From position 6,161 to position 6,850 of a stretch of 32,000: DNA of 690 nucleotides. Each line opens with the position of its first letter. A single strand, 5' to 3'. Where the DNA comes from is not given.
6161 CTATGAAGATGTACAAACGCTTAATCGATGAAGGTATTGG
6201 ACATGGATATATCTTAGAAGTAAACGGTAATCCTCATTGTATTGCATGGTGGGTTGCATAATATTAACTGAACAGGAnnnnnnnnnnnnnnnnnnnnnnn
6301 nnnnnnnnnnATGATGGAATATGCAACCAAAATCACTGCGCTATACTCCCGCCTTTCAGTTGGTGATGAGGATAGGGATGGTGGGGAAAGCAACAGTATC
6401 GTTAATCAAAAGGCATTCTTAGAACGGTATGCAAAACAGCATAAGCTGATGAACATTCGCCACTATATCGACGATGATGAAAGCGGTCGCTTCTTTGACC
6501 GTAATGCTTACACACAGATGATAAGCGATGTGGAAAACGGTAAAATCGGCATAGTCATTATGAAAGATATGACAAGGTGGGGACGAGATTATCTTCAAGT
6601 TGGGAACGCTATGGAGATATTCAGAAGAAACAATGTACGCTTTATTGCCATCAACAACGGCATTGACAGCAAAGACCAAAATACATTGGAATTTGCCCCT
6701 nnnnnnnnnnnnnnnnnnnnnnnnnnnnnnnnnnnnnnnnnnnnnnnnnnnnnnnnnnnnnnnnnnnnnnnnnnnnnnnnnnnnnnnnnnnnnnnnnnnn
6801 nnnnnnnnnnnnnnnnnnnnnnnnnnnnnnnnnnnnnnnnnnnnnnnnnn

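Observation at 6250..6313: Split promoter: -35 at the right end and -10 at the left end assemble only in the excised circle, aimed at the recombinase gene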

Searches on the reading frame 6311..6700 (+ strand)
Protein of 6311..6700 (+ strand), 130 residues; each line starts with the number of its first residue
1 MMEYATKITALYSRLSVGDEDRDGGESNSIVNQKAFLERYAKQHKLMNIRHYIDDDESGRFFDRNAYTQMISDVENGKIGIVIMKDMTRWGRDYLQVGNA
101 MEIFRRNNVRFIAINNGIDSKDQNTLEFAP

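Call 74: search_solved_structures(query=window:6311-6700:+, max_evalue=1e-10, show_alignments=1)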
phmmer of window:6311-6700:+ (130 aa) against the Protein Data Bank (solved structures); distinct sequences matched with E-value up to 1e-10: 1.
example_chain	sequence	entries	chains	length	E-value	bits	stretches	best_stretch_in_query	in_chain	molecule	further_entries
2mhc_A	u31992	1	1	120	8.1e-31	109.8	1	6-121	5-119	TnpX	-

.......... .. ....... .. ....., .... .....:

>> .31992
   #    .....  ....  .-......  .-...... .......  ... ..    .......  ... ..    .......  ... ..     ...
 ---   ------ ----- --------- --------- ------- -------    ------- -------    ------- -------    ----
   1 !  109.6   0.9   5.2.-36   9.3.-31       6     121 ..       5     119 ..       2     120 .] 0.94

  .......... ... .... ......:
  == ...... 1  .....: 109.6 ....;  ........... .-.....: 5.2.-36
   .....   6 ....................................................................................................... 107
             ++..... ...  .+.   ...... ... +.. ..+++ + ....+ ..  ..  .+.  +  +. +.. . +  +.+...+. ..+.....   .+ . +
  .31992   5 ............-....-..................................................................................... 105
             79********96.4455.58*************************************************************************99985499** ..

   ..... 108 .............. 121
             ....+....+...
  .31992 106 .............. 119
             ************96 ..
